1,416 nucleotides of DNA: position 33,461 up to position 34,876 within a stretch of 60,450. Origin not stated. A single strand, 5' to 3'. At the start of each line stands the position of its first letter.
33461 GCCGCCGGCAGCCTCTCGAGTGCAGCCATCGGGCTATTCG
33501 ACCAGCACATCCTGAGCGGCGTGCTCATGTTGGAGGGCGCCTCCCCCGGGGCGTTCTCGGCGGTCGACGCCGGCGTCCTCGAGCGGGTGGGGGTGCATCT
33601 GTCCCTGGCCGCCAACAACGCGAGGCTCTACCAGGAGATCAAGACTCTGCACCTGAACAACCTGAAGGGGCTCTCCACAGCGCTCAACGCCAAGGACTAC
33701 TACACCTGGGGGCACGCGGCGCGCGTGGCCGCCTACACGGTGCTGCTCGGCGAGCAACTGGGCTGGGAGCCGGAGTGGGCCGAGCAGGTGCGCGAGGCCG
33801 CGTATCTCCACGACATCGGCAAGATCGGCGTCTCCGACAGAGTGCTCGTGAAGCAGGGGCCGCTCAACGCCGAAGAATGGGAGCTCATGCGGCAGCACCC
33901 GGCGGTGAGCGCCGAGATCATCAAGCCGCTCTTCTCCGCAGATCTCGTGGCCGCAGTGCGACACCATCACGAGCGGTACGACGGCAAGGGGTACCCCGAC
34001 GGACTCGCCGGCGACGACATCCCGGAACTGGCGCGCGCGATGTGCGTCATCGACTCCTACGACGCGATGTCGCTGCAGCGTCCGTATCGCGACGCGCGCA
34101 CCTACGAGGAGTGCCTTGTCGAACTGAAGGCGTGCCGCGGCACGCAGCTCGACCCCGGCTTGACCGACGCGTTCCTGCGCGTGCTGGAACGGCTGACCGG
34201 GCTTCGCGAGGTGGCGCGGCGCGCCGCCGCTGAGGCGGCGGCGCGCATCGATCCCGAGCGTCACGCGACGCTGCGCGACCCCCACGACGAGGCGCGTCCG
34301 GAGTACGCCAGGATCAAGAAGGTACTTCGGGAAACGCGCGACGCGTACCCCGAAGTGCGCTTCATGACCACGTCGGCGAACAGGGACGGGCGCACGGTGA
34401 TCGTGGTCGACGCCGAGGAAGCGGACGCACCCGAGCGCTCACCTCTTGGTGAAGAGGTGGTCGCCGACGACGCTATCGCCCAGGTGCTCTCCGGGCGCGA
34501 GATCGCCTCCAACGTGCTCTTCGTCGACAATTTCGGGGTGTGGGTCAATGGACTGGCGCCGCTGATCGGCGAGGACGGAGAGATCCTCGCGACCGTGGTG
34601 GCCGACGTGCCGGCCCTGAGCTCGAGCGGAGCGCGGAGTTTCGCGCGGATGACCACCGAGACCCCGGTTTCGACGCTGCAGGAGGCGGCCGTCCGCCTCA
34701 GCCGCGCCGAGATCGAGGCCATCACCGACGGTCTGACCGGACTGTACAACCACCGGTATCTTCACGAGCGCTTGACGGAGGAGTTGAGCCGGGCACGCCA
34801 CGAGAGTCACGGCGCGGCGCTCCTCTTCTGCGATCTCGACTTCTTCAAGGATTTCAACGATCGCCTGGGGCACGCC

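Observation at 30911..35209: DNA-binding HTH fused to 5 GAF domains, an HD-GYP phosphodiesterase, a sensor domain and a GGDEF cyclase in one ~1430-aa protein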

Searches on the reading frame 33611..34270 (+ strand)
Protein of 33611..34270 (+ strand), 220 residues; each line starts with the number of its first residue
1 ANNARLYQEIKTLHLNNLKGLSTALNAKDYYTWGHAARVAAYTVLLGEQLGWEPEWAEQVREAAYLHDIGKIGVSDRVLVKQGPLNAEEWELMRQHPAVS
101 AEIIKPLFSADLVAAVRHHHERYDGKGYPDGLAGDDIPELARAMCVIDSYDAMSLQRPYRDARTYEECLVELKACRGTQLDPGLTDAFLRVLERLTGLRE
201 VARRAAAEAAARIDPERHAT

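Call 9: search_solved_structures(query=window:33611-34270:+, max_evalue=0.001, show_alignments=4)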
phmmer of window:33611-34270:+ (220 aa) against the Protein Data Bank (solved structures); distinct sequences matched with E-value up to 0.001: 5.
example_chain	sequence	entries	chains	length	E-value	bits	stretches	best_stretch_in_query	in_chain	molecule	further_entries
4mcw_A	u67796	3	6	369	1.1e-38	136.3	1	2-200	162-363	Metal dependent phosphohydrolase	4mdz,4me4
5z7c_A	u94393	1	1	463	9e-37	130.1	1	24-190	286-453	3'3'-cGAMP-specific phosphodiesterase 3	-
4r8z_A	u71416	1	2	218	1.4e-25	93.5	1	18-206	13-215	Cyclic di-GMP phosphodiesterase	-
9rbz_A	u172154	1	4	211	2.8e-19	72.9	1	17-199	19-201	HD domain/sensory box protein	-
9rc0_A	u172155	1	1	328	7.7e-19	71.5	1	17-199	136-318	HD domain/sensory box protein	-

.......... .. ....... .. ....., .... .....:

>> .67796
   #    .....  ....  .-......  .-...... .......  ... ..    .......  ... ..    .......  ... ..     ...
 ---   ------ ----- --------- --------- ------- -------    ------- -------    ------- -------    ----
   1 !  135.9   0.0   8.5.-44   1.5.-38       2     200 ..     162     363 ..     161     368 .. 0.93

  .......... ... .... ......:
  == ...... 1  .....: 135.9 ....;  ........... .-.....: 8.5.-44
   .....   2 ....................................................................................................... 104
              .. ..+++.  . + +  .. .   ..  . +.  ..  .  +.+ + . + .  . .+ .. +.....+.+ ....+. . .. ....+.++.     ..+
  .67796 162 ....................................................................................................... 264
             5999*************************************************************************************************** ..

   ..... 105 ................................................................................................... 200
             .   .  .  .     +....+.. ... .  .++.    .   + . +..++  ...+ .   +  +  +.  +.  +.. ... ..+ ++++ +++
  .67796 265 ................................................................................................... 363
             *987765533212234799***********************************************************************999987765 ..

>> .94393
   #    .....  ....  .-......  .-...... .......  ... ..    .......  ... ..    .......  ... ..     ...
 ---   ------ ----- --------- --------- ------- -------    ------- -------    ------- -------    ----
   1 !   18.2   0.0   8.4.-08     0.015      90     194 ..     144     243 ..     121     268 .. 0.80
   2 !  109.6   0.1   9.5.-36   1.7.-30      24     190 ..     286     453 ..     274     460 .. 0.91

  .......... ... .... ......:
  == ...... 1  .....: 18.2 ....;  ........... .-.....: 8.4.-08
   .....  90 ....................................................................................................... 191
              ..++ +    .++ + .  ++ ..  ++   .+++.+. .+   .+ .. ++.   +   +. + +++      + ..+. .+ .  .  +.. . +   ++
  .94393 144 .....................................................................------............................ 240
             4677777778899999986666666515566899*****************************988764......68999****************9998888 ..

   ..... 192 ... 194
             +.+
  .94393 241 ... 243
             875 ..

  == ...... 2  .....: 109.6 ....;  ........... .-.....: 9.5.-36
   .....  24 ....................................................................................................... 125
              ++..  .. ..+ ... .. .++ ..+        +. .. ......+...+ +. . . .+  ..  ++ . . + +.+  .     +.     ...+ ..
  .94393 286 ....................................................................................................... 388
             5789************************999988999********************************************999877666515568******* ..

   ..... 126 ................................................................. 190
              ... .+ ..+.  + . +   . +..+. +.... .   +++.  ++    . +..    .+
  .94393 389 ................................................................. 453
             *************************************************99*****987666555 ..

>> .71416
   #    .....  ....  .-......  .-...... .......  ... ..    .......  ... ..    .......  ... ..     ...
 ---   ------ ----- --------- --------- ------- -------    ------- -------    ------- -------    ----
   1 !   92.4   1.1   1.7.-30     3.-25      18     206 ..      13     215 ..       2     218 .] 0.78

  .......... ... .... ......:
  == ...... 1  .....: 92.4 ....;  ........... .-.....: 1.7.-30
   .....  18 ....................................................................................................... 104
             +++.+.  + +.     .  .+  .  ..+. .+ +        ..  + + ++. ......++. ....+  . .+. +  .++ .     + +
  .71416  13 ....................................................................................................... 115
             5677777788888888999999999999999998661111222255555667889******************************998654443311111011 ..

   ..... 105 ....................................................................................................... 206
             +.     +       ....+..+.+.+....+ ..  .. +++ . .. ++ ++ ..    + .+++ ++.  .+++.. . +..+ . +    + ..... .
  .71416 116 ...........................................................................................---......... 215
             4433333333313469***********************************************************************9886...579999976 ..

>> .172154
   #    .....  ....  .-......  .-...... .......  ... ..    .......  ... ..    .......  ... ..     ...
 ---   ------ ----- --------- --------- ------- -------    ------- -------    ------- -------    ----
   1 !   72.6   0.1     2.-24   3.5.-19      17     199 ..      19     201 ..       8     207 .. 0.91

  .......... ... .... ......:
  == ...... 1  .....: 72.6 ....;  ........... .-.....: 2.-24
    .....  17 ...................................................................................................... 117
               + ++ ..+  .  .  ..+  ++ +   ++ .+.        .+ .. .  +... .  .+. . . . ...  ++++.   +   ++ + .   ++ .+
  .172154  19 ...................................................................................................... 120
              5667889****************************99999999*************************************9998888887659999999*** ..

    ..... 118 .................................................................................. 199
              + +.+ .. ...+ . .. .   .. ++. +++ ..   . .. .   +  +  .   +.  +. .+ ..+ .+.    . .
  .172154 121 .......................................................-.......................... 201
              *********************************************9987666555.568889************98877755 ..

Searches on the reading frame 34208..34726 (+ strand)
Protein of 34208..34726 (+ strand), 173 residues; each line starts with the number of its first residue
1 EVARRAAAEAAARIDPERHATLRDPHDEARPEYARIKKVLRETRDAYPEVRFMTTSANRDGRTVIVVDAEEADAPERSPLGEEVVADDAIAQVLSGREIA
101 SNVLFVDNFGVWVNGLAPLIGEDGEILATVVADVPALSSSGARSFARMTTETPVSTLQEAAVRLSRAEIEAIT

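Call 19: find_related_loci(query=A1, collection=genome_contigs, flank=10000)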
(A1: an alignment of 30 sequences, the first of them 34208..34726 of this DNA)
Query A1 (173 aa) in genome_contigs; peptide patterns used: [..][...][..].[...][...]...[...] (x = any residue, [..] = any of these).
112 stretches matched a pattern; 95 encode a relative of the query (tblastn E <= 1e-3); the best 80 are kept; 80 distinct loci.
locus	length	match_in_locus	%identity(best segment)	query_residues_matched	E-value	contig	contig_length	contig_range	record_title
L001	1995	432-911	87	14-173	1e-91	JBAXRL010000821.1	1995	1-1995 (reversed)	MAG: Actinomycetes bacterium isolate ELA582 MAG582_821, whole genome shotgun sequence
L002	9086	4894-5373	85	14-173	2e-86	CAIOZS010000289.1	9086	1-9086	MAG: uncultured Thermoleophilia bacterium isolate AlinenLipids_bin-3389 genome assembly, contig: bin-3389:289/352, whole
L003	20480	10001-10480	78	14-173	6e-79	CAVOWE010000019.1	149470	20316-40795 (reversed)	MAG: uncultured Thermoleophilia bacterium isolate MFD00032.bin.3.236 genome assembly, contig: contig_4955, whole genome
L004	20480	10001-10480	75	14-173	4e-76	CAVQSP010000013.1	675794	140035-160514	MAG: uncultured Thermoleophilia bacterium isolate MFD00032.bin.2.192 genome assembly, contig: contig_42470, whole genome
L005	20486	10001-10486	67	13-173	5e-58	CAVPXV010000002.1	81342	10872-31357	MAG: uncultured Thermoleophilia bacterium isolate MFD01872.bin.1.273 genome assembly, contig: contig_203077, whole genom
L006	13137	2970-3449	63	14-173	4e-55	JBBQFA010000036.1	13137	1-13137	MAG: Thermoleophilia bacterium isolate Co_metawrap_1062 Cmw_1062_k141_194597_length_13137_cov_10.1303, whole genome shot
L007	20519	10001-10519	83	1-173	2e-86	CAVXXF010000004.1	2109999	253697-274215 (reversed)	MAG: uncultured Thermoleophilia bacterium isolate MFD04716.bin.1.399 genome assembly, contig: contig_6113, whole genome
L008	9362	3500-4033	50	1-173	3e-44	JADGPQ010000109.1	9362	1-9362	MAG: Thermoleophilia bacterium isolate Chersky.21_4 contig-100_3965, whole genome shotgun sequence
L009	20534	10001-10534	51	1-173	1e-43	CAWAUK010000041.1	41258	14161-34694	MAG: uncultured Thermoleophilia bacterium isolate MFD02134.bin.3.466 genome assembly, contig: contig_47967, whole genome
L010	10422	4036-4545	50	3-173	2e-43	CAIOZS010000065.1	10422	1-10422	MAG: uncultured Thermoleophilia bacterium isolate AlinenLipids_bin-3389 genome assembly, contig: bin-3389:065/352, whole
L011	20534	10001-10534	49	1-173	4e-43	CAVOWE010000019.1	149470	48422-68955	MAG: uncultured Thermoleophilia bacterium isolate MFD00032.bin.3.236 genome assembly, contig: contig_4955, whole genome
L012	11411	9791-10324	50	1-173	9e-43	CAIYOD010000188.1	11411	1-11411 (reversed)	MAG: uncultured Thermoleophilia bacterium isolate Loclat_bin-16816 genome assembly, contig: bin-16816:188/188, whole gen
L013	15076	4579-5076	50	7-173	1e-42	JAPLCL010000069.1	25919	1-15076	MAG: Actinomycetota bacterium isolate LacPavin_0920_SED2_MAG_69_15 LacPavin_0920_SED2_scaffold_358228, whole genome shot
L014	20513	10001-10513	49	2-173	8e-43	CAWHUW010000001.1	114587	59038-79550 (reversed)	MAG: uncultured Thermoleophilia bacterium isolate MFD02979.bin.2.124 genome assembly, contig: contig_100619, whole genom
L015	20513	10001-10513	45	3-173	2e-42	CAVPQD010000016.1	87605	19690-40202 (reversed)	MAG: uncultured Thermoleophilia bacterium isolate MFD10007.bin.2.189 genome assembly, contig: contig_35767, whole genome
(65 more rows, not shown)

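Call 23: predict_structure(alignment_id=A1)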
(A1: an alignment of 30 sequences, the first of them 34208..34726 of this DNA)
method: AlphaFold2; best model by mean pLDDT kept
length: 173 residues; sequences in the alignment: 30
mean_pLDDT: 82.9   pTM: 0.77
mean pLDDT of the five models: 82.9, 82.0, 81.8, 80.2, 79.3
residues with pLDDT >= 90: 102; 70-90: 32; 50-70: 22; < 50: 17
segments of 3 or more residues with pLDDT < 50: 151-153, 163-173
pLDDT, mean of each block of 10 residues (from residue 1): 96 98 96 98 96 95 95 90 84 87 75 93 96 82 53 48 43 37
secondary structure, 60 per line:
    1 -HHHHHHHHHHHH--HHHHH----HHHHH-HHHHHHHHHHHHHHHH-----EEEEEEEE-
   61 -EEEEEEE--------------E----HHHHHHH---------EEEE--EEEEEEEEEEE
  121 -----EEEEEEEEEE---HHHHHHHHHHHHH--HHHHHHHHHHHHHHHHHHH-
elements in order: H2-13 H16-20 H25-29 H31-46 E52-59 E62-68 H88-94 E104-107 E110-120 E126-135 H139-151 H154-172

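Call 27: fold_search(model_id=the predicted structure, library=pdb)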
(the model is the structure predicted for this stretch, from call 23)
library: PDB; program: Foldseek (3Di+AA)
matches with E <= 10: 1460; with E <= 0.001: 3
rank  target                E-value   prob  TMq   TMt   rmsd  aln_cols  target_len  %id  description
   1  8py0_A                2.9e-04  1.00  0.46  0.51   3.0       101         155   15  Sensor domain of Oscillibacter ruminantium chemoreceptor in complex with formate. (released 2025-02-12)
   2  8py0_B                9.3e-04  1.00  0.46  0.50   3.0       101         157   15  Sensor domain of Oscillibacter ruminantium chemoreceptor in complex with formate. (released 2025-02-12)
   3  9a5d_A                9.3e-04  1.00  0.46  0.15  10.7       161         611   10  Integrative model of WALK-YYCH by crosslinking MS and deep learning (released 2024-09-18)
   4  9heh                  2.3e-03  0.98  0.37  0.24   9.9       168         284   13  Structure of the ligand binding domain of the chemoreceptor MkcA (DSOMK10_RS0100305) of Dickeya solani MK10 in complex w (released 2025-08-06)
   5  4jgo_B                3.1e-03  1.00  0.47  0.40   5.2       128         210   10  The crystal structure of sporulation kinase d sensor domain from Bacillus subtilis subsp. (released 2013-05-15)
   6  6e0a_A                3.1e-03  1.00  0.39  0.27   4.7       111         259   13  Crystal Structure of Helicobacter pylori TlpA Chemoreceptor Ligand Binding Domain (released 2018-09-12)
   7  7dud_A                3.1e-03  1.00  0.41  0.47   7.0       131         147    9  Crystal Structure of erWalK (released 2022-01-19)
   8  6ph3_C                4.5e-03  0.97  0.34  0.26  13.4       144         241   17  LOV-PAS construct from the LOV-HK sensory protein from Brucella abortus (dark-adapted, construct 15-273) (released 2020-12-30)
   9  8biy_C                4.7e-03  1.00  0.53  0.71   3.8       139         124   20  Citrate-free extracytoplasmic PAS domain mutant R93A of sensor histidine kinase CitA from Geobacillus thermodenitrific (released 2023-11-15)
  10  8py1_C                4.7e-03  1.00  0.43  0.48   3.2       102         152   14  Sensor domain of Asticcacaulis benevestitus chemoreceptor in complex with formate. (released 2025-02-12)
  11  7psg_C                4.7e-03  0.96  0.37  0.26  10.6       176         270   12  Structure of the ligand binding domain of the PacA (ECA2226) chemoreceptor of Pectobacterium atrosepticum SCRI1043 in  (released 2022-05-11)
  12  4jgp_B                5.0e-03  1.00  0.47  0.40   5.4       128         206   10  The crystal structure of sporulation kinase D sensor domain from Bacillus subtilis subsp in complex with pyruvate at 2 (released 2013-05-15)
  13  5wbf_C                5.7e-03  0.98  0.37  0.27   6.7       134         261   12  Double CACHE (dCACHE) sensing domain of TlpC chemoreceptor from Helicobacter pylori (released 2017-11-08)
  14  8bgb_DDD              6.0e-03  1.00  0.52  0.67   3.7       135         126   22  Structure of the citrate-bound extracytoplasmic PAS domain of histidine kinase CitA from Geobacillus thermodenitrifi (released 2023-11-08)
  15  6e09_A                6.0e-03  1.00  0.40  0.28   4.3       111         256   15  Crystal Structure of Helicobacter pylori TlpA Chemoreceptor Ligand Binding Domain (released 2018-09-12)
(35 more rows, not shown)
